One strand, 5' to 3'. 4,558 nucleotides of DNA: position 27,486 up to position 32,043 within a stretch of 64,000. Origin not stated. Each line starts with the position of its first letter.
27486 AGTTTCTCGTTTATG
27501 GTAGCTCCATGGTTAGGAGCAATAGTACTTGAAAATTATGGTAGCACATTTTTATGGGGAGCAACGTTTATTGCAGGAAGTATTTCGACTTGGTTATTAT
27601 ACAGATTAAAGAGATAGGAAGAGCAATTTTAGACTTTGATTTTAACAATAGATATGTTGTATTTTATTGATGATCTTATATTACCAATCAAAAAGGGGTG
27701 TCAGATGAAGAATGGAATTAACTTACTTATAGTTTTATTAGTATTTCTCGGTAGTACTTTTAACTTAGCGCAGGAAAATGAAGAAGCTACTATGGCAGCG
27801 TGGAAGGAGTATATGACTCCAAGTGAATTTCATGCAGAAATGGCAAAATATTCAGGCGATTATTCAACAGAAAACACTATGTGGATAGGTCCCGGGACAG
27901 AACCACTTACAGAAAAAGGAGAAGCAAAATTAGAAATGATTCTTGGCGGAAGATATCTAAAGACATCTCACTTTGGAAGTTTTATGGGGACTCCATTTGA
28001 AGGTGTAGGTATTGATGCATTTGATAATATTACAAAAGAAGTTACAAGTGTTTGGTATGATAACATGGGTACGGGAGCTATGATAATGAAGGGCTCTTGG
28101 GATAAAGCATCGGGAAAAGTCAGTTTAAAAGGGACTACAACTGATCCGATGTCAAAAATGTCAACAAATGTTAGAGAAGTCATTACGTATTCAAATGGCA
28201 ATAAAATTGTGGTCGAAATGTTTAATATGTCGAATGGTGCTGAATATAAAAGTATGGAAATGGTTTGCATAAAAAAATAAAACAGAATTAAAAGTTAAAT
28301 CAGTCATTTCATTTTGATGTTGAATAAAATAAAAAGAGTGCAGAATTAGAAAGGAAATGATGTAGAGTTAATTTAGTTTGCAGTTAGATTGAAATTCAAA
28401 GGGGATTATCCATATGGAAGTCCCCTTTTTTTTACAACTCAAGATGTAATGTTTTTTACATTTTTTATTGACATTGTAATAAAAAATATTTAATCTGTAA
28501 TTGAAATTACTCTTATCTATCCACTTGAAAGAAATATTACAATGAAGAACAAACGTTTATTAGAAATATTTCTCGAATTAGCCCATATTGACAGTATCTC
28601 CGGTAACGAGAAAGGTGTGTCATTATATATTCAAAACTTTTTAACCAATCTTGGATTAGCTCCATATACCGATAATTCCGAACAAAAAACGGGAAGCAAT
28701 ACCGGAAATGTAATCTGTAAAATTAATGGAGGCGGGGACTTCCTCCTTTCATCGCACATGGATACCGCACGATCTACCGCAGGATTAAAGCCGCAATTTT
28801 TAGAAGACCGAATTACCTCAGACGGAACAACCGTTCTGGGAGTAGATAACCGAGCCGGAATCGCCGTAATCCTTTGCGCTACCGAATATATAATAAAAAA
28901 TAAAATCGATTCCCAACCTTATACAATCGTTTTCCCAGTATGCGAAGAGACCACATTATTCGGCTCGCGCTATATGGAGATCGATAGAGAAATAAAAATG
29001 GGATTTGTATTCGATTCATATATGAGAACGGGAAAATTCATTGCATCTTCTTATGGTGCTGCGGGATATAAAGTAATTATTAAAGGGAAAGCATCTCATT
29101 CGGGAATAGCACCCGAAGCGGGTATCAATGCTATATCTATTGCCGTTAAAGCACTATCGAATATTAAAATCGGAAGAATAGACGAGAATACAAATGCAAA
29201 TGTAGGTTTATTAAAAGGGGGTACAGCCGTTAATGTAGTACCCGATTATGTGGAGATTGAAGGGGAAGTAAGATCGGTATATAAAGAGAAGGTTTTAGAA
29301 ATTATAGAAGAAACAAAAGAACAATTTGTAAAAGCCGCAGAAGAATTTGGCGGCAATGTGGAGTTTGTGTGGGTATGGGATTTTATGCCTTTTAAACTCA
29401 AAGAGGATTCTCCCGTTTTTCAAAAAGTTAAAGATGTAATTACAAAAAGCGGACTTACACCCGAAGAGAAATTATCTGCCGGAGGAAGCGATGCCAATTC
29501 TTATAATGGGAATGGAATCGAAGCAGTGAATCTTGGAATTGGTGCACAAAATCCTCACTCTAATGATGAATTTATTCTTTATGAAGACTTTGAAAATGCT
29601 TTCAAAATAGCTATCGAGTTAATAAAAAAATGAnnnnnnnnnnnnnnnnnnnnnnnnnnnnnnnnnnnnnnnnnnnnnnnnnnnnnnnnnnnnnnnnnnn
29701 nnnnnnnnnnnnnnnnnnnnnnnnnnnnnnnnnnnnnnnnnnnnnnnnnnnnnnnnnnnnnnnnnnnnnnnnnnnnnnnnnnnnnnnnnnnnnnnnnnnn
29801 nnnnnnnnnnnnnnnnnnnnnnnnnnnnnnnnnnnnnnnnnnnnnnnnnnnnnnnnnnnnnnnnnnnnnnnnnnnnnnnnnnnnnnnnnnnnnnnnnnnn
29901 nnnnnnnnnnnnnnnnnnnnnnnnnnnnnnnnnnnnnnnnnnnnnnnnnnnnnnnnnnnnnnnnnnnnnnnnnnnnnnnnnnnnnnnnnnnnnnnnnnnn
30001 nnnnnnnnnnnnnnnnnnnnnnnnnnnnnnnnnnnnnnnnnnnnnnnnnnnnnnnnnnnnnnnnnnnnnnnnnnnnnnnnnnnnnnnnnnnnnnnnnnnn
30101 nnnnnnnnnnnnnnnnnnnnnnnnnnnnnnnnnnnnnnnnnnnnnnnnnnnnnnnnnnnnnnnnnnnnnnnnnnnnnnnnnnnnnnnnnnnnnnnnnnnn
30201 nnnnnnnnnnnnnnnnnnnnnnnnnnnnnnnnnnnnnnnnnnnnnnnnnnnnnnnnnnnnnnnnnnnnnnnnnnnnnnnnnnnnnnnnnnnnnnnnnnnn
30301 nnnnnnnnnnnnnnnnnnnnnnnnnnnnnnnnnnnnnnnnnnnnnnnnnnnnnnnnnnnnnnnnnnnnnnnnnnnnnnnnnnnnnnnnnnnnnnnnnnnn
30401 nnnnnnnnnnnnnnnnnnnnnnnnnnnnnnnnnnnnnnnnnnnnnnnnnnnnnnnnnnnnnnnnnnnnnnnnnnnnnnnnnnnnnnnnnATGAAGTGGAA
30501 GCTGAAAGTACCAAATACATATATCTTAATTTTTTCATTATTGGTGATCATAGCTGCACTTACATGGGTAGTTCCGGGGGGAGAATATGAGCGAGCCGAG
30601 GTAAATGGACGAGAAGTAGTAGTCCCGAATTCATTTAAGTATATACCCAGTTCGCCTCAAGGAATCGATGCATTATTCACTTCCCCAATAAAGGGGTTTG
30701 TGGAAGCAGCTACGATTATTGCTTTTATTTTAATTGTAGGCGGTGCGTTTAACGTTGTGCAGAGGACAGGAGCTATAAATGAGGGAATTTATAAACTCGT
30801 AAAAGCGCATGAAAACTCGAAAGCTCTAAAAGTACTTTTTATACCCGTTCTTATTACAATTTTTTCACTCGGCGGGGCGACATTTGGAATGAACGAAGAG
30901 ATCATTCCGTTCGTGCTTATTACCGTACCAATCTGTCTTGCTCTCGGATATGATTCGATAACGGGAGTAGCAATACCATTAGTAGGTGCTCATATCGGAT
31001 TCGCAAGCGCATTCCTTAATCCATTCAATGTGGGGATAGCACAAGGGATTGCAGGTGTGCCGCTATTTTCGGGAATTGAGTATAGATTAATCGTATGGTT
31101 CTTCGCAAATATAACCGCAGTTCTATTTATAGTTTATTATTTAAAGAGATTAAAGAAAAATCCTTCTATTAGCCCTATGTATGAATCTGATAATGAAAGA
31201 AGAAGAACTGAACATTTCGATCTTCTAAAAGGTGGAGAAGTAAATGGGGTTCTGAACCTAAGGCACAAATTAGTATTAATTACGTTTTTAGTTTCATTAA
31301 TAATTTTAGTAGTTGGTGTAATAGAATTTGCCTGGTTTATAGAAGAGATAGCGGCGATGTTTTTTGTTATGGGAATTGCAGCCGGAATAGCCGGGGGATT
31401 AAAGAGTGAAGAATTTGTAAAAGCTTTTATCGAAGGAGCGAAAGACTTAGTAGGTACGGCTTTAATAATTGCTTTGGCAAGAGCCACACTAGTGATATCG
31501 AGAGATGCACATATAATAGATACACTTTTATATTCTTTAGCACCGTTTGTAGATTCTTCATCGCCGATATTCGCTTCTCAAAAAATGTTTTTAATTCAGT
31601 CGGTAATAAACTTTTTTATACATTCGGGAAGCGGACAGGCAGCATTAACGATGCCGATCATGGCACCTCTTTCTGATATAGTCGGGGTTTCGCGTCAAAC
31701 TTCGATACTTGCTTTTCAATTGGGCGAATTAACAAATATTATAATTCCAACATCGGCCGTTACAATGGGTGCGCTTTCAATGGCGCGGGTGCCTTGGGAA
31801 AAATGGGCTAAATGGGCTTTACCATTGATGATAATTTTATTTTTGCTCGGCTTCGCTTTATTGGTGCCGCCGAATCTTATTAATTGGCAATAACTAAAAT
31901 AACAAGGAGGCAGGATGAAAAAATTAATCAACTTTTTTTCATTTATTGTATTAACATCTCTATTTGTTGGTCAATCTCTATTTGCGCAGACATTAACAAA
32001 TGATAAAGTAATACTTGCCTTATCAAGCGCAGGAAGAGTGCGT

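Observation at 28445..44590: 16-kb single-strand peptidase / TonB-receptor / T9SS-cargo locus: candidate SusD-less utilization system for a cyanophycin-like (isopeptide) polymer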

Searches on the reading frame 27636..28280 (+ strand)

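Call 40: search_protein_families(library=pfam, proteins=[window:27636-28280:+], max_evalue=0.001)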
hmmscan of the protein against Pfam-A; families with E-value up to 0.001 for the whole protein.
window:27636-28280:+ (214 aa): 1 family
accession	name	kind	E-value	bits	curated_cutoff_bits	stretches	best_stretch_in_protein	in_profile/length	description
PF07617.17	DUF1579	-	1.6e-32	113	25.2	1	61-210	1-152/155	Protein of unknown function (DUF1579)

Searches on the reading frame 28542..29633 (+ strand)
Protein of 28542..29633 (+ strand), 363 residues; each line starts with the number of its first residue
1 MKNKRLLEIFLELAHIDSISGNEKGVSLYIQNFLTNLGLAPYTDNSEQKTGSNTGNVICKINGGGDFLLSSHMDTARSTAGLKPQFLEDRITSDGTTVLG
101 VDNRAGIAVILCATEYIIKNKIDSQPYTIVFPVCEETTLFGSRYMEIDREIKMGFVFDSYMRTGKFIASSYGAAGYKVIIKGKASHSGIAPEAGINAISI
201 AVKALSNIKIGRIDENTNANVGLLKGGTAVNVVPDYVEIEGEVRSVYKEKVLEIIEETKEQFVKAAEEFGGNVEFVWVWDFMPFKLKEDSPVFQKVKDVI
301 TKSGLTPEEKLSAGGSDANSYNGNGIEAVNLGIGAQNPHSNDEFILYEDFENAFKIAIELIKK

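Call 3: search_protein_families(library=pfam, proteins=[window:28542-29633:+], max_evalue=0.01)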
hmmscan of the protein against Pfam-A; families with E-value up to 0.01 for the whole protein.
window:28542-29633:+ (363 aa): 4 families
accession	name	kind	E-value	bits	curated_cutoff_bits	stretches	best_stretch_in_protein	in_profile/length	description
PF07687.19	M20_dimer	-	1.9e-18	66.8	21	1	170-267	3-104/107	Peptidase dimerisation domain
PF01546.33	Peptidase_M20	-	4e-14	53.4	24.6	1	68-362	1-205/206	Peptidase family M20/M25/M40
PF05343.19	Peptidase_M42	-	2.5e-10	40.3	23.2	2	101-164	133-195/292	M42 glutamyl aminopeptidase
PF04389.22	Peptidase_M28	-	4.5e-05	23.7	21.3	1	56-169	1-104/193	Peptidase family M28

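Call 4: search_protein_families(library=ncbifam, proteins=[window:28542-29633:+], max_evalue=0.01)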
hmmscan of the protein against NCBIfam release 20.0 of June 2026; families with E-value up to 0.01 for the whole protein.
window:28542-29633:+ (363 aa): 42 families (the best 25 are shown)
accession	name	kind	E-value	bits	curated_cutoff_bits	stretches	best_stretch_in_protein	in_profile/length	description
TIGR01883.1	PepT-like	hypoth_equivalog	4.9e-78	262.6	274.25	1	5-361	1-360/361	peptidase T-like protein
NF003976.0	PRK05469.1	subfamily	1.4e-30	106.4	255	1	35-362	72-403/409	tripeptide aminopeptidase PepT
NF009920.0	PRK13381.1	subfamily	1.4e-28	99.9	293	1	35-362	75-406/412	peptidase T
NF005602.0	PRK07338.1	equivalog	5.6e-28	97.7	357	1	66-357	96-392/409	hydrolase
TIGR01910.1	DapE-ArgE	subfamily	2.5e-27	96.1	217.6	1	12-356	6-373/373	ArgE/DapE family deacylase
NF004788.0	PRK06133.1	subfamily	1.9e-25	89.7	349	1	4-346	44-395/417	glutamate carboxypeptidase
NF006365.0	PRK08588.1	subfamily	1.5e-20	73.9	289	1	2-360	5-376/383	succinyl-diaminopimelate desuccinylase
NF006404.0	PRK08652.1-2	equivalog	1.6e-20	73.3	348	1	5-355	2-319/332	acetylornithine deacetylase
TIGR01882.1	peptidase-T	equivalog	2.3e-19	69.6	285.75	1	91-362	131-404/410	peptidase T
NF006400.0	PRK08651.1-3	equivalog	2.4e-19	69.4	374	1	78-363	103-405/410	succinyl-diaminopimelate desuccinylase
NF006399.0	PRK08651.1-2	equivalog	5e-19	68.6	381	2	216-361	261-401/405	succinyl-diaminopimelate desuccinylase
TIGR01892.1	AcOrn-deacetyl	equivalog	1.7e-17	63.6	297.7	1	8-352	1-356/365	acetylornithine deacetylase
NF005710.0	PRK07522.1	subfamily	4.7e-17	62.2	412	1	3-360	7-384/391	acetylornithine deacetylase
TIGR01900.1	dapE-gram_pos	equivalog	2.1e-16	59.8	304.2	1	5-356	4-345/351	succinyl-diaminopimelate desuccinylase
TIGR01891.1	amidohydrolases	subfamily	4.1e-16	59.1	153.75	1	175-321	174-327/366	amidohydrolase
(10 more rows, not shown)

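Call 29: search_solved_structures(query=window:28542-29633:+, max_evalue=0.001)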
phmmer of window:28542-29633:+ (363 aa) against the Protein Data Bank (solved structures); distinct sequences matched with E-value up to 0.001: 14.
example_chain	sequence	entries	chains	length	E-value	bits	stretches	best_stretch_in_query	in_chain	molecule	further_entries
3gb0_A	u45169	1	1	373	1e-62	215.5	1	3-361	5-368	Peptidase T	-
3rza_A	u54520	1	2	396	8e-48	166.6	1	3-350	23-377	tripeptidase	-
1fno_A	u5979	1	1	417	2.5e-16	63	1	5-360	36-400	PEPTIDASE T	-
1cg2_A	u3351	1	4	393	6.1e-16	61.7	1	10-261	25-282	CARBOXYPEPTIDASE G2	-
6xj5_A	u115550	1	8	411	8.6e-16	61.3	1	10-261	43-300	Carboxypeptidase G2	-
1vix_A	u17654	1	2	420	1.1e-15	60.9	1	33-360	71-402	Peptidase T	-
7m6u_A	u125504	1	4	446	2.1e-14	56.7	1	55-260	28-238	Carboxypeptidase G2 circular permuation pro-domain fusion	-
3ife_A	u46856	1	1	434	1.5e-13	53.8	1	88-362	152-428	Peptidase T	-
7uoi_A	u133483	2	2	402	1.7e-09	40.6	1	1-350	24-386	succinyl-diaminopimelate desuccinylase | Probable succinyl-diaminopimelate desuccinylase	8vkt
1ysj_A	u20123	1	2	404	7.9e-09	38.4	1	175-321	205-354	protein yxeP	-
8xzc_A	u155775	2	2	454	2.4e-05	26.9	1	180-274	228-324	Xaa-Arg dipeptidase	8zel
7yh4_A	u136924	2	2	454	2.7e-05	26.7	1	180-273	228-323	Xaa-Arg dipeptidase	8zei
2rb7_A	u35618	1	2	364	0.00015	24.3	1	167-354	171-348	Peptidase, M20/M25/M40 family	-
4ewt_A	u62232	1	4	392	0.00056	22.4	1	153-269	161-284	Peptidase, M20/M25/M40 family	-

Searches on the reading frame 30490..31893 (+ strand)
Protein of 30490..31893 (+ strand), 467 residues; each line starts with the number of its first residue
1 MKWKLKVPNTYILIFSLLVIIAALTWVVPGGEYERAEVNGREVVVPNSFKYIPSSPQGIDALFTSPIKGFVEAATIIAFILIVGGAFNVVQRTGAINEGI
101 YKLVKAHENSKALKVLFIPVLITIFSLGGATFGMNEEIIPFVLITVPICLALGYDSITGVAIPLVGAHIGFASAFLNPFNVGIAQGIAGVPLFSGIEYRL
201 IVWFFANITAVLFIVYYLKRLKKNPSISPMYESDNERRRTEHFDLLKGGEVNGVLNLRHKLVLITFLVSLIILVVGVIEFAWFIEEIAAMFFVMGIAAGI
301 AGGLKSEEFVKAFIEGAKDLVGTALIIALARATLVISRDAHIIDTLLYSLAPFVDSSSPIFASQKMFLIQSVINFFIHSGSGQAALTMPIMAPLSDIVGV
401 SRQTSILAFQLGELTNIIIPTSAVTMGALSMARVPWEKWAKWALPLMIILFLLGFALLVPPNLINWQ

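Call 3: search_protein_families(library=pfam, proteins=[window:30490-31893:+], max_evalue=0.01)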
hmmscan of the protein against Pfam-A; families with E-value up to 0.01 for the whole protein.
window:30490-31893:+ (467 aa): 2 families
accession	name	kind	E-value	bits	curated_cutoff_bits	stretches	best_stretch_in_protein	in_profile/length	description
PF03606.21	DcuC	-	8.3e-108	361.3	23.1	1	8-459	2-457/461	C4-dicarboxylate anaerobic carrier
PF03806.19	ABG_transport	-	1.5e-07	30.5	27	1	6-426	12-447/502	AbgT putative transporter family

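Call 4: search_protein_families(library=ncbifam, proteins=[window:30490-31893:+], max_evalue=0.01)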
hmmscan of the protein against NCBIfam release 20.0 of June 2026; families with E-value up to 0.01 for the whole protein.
window:30490-31893:+ (467 aa): 1 family
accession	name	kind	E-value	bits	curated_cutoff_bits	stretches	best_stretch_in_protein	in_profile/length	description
NF008611.1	PRK11588.1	equivalog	5.5e-123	411.2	500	1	7-465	1-490/492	putative basic amino acid antiporter YfcC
